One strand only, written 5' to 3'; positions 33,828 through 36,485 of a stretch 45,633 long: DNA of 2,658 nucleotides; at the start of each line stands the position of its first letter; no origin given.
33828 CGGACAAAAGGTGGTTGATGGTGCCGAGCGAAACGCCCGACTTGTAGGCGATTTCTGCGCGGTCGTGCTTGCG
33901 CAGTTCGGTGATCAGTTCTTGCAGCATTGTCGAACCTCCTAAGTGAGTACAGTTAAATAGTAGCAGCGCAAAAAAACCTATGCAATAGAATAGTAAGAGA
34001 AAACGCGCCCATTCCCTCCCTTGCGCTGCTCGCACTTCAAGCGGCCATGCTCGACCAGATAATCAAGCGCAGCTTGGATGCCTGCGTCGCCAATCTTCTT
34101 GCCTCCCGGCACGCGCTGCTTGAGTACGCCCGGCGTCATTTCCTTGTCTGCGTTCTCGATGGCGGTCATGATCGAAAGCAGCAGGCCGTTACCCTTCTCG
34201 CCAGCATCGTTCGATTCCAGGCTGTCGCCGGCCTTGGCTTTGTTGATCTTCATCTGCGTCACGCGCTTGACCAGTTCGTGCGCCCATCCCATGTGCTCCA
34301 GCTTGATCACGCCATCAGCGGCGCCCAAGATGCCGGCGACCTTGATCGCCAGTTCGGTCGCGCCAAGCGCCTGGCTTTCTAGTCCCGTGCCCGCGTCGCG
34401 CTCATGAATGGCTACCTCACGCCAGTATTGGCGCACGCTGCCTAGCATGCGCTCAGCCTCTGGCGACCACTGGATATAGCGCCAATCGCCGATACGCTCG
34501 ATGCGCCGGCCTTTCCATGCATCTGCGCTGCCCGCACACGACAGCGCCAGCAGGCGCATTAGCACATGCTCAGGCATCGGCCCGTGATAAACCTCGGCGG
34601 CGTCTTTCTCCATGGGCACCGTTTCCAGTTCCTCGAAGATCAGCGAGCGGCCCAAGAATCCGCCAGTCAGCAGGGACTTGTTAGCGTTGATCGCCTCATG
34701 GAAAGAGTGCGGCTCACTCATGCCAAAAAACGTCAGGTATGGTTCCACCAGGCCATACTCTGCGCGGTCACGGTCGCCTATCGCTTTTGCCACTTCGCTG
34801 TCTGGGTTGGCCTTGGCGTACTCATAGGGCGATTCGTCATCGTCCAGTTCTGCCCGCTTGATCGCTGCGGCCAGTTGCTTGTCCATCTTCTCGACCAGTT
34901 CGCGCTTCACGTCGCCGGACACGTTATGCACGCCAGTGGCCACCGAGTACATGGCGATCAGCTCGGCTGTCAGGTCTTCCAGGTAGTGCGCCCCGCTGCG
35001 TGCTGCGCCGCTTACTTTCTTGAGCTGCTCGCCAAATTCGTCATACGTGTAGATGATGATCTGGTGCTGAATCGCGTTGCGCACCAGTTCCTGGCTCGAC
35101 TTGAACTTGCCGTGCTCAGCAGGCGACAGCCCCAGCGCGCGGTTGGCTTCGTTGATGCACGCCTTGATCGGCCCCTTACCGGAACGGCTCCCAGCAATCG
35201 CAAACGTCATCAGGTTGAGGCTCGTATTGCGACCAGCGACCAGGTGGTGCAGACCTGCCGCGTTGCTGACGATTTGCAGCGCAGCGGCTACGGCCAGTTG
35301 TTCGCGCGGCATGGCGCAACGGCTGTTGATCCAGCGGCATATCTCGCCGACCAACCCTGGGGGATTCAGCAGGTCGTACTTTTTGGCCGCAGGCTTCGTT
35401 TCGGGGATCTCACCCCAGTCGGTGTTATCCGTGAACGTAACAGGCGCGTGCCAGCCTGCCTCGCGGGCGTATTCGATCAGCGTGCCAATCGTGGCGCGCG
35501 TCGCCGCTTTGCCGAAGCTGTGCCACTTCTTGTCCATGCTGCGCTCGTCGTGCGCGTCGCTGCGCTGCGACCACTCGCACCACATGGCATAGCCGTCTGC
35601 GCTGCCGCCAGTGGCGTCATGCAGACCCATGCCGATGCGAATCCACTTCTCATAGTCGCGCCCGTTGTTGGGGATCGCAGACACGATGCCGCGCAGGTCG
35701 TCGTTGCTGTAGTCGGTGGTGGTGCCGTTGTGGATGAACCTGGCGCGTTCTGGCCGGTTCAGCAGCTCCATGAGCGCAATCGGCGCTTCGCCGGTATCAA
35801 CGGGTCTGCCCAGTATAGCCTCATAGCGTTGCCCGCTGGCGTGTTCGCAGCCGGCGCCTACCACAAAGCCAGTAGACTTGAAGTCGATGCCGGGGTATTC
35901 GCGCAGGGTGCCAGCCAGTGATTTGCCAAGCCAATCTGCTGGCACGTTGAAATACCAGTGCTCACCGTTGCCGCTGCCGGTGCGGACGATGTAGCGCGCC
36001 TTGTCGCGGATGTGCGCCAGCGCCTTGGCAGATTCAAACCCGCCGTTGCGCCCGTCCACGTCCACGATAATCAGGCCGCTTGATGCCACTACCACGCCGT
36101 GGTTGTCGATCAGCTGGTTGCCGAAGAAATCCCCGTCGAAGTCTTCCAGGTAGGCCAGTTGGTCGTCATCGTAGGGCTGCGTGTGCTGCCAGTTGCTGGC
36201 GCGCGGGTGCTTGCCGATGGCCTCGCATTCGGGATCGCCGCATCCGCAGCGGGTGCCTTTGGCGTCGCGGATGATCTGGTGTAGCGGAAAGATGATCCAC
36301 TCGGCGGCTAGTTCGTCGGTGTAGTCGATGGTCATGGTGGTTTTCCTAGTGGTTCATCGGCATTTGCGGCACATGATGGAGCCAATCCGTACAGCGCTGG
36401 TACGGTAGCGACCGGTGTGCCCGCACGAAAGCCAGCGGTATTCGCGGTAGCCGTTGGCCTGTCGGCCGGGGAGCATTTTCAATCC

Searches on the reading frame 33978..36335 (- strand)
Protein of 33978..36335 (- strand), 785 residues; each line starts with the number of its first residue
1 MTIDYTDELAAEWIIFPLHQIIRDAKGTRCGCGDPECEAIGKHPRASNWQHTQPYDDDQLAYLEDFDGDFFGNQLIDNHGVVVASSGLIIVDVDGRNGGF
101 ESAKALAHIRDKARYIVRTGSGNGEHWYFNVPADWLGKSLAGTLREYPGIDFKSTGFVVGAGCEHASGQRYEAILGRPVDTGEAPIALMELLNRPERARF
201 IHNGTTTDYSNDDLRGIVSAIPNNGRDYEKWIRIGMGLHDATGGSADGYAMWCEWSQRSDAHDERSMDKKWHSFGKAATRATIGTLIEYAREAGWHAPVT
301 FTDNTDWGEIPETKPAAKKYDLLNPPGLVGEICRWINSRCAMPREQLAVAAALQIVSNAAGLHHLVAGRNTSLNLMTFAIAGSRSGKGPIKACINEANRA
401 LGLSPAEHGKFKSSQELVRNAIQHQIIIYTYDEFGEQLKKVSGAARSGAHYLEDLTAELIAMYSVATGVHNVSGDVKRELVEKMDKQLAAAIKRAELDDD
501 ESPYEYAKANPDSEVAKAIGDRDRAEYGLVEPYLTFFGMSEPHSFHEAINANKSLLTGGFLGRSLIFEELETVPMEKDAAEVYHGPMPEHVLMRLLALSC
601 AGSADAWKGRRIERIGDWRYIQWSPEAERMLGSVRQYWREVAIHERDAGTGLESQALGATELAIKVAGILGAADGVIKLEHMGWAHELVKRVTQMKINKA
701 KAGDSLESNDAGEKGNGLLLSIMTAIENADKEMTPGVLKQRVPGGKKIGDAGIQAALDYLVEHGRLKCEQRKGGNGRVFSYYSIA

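Call 88: search_protein_families(library=pfam, proteins=[window:33978-36335:-], max_evalue=0.001)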
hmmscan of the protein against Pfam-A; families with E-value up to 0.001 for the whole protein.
window:33978-36335:- (785 aa): 2 families
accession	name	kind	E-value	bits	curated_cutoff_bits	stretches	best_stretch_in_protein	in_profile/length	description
PF08707.16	PriCT_2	-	2.1e-16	60.5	22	1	217-290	4-77/77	Primase C terminal 2 (PriCT-2)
PF09250.16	Prim-Pol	-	3.9e-15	57.1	22.8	1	10-179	6-150/158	Bifunctional DNA primase/polymerase, N-terminal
